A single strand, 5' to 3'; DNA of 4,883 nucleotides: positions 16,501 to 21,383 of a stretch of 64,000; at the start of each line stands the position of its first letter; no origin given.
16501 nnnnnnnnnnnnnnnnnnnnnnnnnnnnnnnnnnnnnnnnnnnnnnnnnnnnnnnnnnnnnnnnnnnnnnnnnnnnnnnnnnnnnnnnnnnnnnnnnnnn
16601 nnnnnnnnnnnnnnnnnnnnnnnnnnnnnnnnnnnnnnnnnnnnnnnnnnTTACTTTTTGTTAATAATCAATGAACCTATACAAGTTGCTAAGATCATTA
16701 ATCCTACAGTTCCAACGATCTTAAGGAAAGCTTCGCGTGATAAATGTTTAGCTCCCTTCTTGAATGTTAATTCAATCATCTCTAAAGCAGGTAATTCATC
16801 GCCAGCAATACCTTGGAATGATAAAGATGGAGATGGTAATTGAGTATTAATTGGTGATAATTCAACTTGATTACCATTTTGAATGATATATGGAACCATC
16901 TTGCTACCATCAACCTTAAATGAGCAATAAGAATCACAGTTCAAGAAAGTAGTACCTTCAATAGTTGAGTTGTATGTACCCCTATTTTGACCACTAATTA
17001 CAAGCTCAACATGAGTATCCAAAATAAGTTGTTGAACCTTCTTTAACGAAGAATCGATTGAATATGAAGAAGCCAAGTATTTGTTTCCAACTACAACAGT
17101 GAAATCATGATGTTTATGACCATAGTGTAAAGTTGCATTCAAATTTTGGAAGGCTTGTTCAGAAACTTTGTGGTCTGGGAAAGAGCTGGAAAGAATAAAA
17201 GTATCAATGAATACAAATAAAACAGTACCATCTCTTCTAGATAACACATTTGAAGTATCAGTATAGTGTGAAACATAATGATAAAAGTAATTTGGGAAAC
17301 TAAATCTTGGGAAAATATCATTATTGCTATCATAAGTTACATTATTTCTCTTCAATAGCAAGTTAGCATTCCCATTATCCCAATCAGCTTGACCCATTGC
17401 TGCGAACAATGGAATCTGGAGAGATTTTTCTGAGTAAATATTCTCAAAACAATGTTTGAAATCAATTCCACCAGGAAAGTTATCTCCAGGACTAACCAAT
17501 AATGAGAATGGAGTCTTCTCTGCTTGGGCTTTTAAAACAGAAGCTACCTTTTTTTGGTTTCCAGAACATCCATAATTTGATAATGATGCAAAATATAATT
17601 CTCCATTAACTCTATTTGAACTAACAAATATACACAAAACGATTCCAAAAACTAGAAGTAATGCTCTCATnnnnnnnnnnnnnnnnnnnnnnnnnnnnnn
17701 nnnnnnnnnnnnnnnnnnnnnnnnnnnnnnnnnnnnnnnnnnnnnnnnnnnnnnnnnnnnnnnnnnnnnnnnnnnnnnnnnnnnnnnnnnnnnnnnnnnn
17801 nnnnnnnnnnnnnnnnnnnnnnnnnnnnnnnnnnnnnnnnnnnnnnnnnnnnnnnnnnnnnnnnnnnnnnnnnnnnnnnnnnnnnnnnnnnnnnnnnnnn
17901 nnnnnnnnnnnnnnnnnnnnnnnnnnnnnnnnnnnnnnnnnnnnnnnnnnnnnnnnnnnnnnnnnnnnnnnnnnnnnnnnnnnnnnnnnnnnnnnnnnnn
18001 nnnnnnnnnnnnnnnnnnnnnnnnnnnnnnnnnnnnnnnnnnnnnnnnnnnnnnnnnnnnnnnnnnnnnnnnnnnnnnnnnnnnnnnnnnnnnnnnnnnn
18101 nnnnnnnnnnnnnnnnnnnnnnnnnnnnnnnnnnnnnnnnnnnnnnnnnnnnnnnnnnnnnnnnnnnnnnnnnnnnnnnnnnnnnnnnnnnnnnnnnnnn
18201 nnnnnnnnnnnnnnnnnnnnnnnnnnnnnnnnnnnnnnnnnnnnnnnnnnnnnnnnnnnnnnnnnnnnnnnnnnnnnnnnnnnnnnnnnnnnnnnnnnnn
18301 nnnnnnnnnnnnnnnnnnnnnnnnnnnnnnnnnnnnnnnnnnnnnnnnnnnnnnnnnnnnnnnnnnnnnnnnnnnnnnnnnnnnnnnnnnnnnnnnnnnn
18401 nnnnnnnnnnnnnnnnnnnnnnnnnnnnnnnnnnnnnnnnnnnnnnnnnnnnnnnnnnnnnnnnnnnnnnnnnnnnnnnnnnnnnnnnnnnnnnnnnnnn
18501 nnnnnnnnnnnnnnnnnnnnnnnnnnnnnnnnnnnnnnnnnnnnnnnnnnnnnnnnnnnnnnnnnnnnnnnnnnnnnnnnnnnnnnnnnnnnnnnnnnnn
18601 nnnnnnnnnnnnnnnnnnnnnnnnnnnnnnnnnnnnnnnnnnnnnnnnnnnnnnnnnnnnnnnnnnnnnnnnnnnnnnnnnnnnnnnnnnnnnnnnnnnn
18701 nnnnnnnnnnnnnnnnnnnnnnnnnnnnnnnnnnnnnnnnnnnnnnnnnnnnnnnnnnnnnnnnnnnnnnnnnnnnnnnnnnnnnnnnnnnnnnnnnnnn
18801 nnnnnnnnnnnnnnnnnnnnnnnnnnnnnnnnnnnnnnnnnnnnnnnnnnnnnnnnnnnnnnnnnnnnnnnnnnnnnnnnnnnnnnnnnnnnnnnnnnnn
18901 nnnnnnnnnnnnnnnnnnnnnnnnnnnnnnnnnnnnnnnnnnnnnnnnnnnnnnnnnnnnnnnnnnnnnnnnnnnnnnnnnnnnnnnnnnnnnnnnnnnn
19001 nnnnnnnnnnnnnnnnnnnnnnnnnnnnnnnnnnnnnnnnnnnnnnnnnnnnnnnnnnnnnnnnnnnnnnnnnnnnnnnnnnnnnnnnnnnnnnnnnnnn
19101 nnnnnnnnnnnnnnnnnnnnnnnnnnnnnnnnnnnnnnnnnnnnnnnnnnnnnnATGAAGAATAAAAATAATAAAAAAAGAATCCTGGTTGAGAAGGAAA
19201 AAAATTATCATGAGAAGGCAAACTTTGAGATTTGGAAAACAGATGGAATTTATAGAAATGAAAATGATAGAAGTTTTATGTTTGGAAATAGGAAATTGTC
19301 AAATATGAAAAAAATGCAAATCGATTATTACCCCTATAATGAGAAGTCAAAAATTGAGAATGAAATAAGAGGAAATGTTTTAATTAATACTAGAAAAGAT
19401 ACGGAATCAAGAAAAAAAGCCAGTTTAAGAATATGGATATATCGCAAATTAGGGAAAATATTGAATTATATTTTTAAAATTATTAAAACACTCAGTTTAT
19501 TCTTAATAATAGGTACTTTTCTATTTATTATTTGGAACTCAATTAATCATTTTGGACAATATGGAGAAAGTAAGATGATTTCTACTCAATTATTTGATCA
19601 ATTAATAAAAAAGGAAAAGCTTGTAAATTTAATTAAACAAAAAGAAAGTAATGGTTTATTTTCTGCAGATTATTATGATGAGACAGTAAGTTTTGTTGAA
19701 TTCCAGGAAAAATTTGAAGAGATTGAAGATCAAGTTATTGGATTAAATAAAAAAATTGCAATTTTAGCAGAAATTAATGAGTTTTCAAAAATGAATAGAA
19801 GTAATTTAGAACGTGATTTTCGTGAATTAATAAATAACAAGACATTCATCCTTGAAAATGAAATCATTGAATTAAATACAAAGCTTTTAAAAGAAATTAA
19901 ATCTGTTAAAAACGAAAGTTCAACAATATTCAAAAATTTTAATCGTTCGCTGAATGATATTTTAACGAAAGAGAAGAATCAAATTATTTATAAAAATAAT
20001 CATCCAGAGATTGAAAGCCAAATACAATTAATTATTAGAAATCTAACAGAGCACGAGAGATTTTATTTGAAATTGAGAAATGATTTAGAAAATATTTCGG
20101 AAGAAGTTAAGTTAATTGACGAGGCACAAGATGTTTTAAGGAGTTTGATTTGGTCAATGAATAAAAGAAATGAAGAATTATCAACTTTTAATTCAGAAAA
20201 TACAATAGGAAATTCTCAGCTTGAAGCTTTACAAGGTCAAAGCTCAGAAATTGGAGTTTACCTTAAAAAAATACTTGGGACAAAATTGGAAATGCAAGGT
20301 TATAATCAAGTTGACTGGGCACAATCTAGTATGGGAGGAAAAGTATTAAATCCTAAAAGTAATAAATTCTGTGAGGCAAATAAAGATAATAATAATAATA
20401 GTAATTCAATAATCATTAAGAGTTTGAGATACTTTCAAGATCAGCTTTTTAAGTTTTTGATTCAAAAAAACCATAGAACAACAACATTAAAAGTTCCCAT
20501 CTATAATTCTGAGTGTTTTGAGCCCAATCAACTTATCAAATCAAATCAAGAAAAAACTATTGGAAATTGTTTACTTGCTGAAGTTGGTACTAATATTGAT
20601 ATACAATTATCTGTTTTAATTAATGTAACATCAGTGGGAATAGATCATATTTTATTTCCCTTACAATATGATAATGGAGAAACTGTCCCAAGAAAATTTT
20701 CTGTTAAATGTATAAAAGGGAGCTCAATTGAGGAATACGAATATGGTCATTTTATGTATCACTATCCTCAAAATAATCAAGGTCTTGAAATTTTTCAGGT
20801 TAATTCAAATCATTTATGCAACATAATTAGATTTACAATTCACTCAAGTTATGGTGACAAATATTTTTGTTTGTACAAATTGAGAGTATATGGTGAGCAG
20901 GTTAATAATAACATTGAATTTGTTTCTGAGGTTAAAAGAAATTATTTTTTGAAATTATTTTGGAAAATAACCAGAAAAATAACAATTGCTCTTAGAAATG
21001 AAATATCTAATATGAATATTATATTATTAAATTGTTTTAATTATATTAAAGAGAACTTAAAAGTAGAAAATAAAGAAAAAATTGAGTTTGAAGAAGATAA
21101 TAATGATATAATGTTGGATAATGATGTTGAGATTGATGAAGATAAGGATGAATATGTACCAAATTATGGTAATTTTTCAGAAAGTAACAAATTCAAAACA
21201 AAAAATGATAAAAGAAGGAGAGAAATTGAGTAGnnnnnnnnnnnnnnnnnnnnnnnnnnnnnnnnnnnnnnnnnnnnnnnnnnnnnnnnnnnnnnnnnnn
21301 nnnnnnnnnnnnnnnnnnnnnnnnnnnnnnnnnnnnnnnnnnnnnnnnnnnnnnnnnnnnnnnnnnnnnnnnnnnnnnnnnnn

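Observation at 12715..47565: Bipartite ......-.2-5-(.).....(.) promoter element in four copies, plus a looser fifth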

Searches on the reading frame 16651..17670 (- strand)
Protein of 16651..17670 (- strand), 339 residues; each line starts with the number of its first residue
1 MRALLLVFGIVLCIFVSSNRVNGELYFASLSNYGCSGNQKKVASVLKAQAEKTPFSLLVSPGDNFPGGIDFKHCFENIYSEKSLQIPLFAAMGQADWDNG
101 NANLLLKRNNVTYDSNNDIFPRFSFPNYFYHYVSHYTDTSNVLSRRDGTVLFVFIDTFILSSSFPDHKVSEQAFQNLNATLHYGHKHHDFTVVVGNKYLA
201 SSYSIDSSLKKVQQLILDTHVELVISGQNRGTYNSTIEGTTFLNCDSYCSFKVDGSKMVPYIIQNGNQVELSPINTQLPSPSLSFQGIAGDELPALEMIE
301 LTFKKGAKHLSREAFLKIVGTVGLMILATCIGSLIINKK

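Call 7: search_protein_families(library=pfam, proteins=[window:16651-17670:-], max_evalue=0.01)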
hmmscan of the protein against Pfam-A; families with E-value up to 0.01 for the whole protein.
window:16651-17670:- (339 aa): 1 family
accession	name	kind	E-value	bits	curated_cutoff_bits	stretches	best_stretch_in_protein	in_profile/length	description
PF00149.33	Metallophos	-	0.0018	19.2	21.5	1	36-227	12-186/191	Calcineurin-like phosphoesterase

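Call 24: find_homologous_proteins(query=window:16651-17670:-, max_evalue=1e-10)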
Query window:16651-17670:- (339 aa): 5 proteins with E <= 1e-10 among 1393 candidates.
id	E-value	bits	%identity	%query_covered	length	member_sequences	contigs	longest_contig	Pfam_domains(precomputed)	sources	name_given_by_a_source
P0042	1.5e-224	762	100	100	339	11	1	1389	-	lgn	-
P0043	3.6e-197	672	86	100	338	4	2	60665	-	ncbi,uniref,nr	ncbi:putative conserved acid phosphatase [Cryptosporidium canis]|uniref:Conserved acid phosphatase n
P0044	5.8e-187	639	83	100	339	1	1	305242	-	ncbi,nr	ncbi:putative acid phosphatase [Cryptosporidium felis]|nr:putative acid phosphatase [Cryptosporidium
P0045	6.5e-180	615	79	100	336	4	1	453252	-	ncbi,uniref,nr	ncbi:acid phosphatase [Cryptosporidium bovis]|uniref:acid phosphatase n=1 Tax=Cryptosporidium bovis 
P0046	1.4e-150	519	67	99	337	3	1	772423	-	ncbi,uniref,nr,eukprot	ncbi:uncharacterized protein CMU_009750 [Cryptosporidium muris RN66]|uniref:Acid phosphatase n=1 Tax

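Call 25: find_encoding_contigs(protein=P0043, flank=10000, max_places=1)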
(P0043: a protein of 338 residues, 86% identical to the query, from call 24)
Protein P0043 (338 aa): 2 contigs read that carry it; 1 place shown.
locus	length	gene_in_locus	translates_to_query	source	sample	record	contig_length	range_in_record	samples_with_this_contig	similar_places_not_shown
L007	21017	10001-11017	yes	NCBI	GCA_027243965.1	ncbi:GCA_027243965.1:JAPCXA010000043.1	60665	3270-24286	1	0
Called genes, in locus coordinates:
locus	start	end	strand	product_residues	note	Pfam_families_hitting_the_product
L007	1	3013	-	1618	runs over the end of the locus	-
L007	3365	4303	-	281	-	-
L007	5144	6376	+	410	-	-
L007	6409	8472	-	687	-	PF07738:Sad1_UNC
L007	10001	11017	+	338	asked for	-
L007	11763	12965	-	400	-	PF17655:IRK_C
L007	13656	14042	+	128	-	PF03911:Sec61_beta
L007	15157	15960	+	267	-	-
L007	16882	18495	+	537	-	PF00118:Cpn60_TCP1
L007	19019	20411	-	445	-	PF04142:Nuc_sug_transp, PF00892:EamA (faint)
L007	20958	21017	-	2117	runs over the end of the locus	-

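Call 26: find_encoding_contigs(protein=P0044, flank=10000, max_places=1)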
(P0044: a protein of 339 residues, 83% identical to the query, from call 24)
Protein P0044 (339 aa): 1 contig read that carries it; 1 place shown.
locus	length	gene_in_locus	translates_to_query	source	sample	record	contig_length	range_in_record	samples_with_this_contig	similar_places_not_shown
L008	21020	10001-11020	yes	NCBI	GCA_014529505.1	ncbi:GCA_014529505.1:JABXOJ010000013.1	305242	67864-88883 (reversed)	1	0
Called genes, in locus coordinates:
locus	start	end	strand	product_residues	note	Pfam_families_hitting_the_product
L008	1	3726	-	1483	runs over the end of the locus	-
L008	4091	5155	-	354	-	-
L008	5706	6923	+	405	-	-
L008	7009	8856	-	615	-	PF07738:Sad1_UNC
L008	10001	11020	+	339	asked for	-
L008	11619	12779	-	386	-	PF01007:IRK (weak), PF17655:IRK_C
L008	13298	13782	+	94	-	PF03911:Sec61_beta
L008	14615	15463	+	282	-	-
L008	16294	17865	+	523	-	PF00118:Cpn60_TCP1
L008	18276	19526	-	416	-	PF04142:Nuc_sug_transp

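Call 27: find_encoding_contigs(protein=P0045, flank=10000, max_places=1)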
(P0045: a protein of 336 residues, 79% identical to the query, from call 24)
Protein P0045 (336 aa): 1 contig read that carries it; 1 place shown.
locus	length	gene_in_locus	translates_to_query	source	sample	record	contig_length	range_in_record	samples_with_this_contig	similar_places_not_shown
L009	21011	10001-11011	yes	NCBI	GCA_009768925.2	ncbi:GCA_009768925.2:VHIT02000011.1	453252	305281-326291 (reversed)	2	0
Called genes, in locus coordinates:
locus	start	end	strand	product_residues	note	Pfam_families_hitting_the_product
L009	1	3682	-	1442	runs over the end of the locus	-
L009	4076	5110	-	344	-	-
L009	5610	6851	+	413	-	-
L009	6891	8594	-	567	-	PF07738:Sad1_UNC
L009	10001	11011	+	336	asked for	-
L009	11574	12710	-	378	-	PF17655:IRK_C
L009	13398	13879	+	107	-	PF03911:Sec61_beta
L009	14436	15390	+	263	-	-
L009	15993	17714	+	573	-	PF00118:Cpn60_TCP1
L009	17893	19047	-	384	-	PF00892:EamA (weak), PF04142:Nuc_sug_transp, PF16913:PUNUT (weak)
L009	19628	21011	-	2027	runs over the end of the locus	-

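Call 28: find_encoding_contigs(protein=P0046, flank=10000, max_places=1)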
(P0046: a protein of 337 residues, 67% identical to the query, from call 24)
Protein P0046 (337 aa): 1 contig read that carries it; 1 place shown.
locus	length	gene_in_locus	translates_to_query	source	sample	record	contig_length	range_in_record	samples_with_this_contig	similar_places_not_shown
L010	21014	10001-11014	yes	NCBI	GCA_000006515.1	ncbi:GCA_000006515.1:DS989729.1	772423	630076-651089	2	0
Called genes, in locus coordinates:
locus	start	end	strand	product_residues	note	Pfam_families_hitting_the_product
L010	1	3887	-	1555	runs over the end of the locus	-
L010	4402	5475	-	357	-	-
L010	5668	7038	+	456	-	-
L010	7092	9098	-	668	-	PF07738:Sad1_UNC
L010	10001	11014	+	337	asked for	-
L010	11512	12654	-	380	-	PF01007:IRK (faint), PF17655:IRK_C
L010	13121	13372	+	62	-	PF03911:Sec61_beta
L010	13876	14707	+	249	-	-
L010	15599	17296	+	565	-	PF00118:Cpn60_TCP1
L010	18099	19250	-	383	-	PF04142:Nuc_sug_transp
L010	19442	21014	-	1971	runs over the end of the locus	-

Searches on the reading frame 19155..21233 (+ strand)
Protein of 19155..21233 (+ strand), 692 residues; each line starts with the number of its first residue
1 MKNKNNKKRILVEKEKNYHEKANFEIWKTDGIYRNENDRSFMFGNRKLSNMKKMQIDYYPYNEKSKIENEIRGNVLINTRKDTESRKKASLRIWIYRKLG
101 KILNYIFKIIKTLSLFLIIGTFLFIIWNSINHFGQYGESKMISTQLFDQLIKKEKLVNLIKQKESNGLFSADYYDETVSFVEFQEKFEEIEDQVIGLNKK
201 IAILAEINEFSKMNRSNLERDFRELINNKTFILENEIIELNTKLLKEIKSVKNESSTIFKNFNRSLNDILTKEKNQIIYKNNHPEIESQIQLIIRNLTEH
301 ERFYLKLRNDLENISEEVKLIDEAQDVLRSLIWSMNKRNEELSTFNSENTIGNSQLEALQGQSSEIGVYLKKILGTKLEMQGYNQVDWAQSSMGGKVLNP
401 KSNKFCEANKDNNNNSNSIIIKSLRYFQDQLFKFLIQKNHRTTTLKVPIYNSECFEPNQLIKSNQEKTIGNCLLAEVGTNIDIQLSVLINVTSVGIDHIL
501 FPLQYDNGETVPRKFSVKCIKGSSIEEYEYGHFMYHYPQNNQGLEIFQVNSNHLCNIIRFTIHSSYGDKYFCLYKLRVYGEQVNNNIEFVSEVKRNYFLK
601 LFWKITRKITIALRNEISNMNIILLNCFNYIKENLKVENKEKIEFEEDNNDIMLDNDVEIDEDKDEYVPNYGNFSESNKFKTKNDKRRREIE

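Call 7: search_protein_families(library=pfam, proteins=[window:19155-21233:+], max_evalue=0.01)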
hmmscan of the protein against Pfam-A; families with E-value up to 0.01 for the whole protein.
window:19155-21233:+ (692 aa): 1 family
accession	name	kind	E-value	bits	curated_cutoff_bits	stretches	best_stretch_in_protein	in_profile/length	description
PF07738.19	Sad1_UNC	-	7.1e-13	49.2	22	1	459-581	10-131/132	Sad1 / UNC-like C-terminal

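Call 39: find_homologous_proteins(query=window:19155-21233:+, max_evalue=1e-20)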
Query window:19155-21233:+ (692 aa): 6 proteins with E <= 1e-20 among 8000 candidates.
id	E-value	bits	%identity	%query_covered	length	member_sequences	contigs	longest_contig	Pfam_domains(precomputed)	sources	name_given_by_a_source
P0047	0.0e+0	1509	100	100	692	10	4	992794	PF07738.20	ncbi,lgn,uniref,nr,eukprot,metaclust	ncbi:hypothetical protein [Cryptosporidium parvum Iowa II]|uniref:SUN domain-containing protein n=2 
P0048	0.0e+0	1238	83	100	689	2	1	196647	PF07738.20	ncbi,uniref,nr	ncbi:Sad1 / UNC-like C-terminal family protein [Cryptosporidium meleagridis]|uniref:Sad1 / UNC-like 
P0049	1.6e-248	845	59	100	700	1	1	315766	PF07738.20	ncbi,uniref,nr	ncbi:uncharacterized protein cubi_00443 [Cryptosporidium ubiquitum]|uniref:SUN domain-containing pro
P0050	4.1e-163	562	42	99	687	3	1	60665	PF07738.20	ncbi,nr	ncbi:transmembrane domain-containing protein [Cryptosporidium canis]|nr:transmembrane domain-contain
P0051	7.6e-157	542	42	91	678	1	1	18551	PF07738.20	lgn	-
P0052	5.5e-45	172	36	58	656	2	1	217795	PF07738.20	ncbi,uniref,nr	ncbi:hypothetical protein cand_008180 [Cryptosporidium andersoni]|uniref:SUN domain-containing prote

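Call 40: find_encoding_contigs(protein=P0048, flank=10000, max_places=1)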
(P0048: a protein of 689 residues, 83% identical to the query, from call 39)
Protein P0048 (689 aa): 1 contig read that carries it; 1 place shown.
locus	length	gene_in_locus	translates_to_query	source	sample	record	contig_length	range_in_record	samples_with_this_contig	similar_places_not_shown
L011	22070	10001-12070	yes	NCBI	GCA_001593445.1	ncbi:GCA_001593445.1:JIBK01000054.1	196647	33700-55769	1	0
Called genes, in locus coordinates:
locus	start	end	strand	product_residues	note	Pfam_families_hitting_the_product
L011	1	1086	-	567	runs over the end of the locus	PF00118:Cpn60_TCP1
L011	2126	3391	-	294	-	-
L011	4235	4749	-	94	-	PF03911:Sec61_beta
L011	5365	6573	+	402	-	PF01007:IRK (weak), PF17655:IRK_C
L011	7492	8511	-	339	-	-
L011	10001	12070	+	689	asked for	PF07738:Sad1_UNC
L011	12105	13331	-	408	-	-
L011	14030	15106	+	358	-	-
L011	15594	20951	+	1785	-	-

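Call 41: find_encoding_contigs(protein=P0049, flank=10000, max_places=1)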
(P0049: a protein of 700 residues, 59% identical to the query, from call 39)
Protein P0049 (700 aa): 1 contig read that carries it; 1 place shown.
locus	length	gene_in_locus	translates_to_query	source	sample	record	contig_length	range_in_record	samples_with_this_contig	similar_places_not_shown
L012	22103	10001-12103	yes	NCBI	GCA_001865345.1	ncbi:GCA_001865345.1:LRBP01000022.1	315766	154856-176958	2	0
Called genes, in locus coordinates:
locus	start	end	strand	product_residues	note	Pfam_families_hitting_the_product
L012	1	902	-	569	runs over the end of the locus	PF00118:Cpn60_TCP1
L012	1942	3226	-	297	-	-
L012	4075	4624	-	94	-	PF03911:Sec61_beta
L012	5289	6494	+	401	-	PF01007:IRK (weak), PF17655:IRK_C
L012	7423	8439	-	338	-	-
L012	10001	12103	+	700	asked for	PF07738:Sad1_UNC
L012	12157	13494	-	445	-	-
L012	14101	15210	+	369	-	-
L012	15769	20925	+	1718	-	-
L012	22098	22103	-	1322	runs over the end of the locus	-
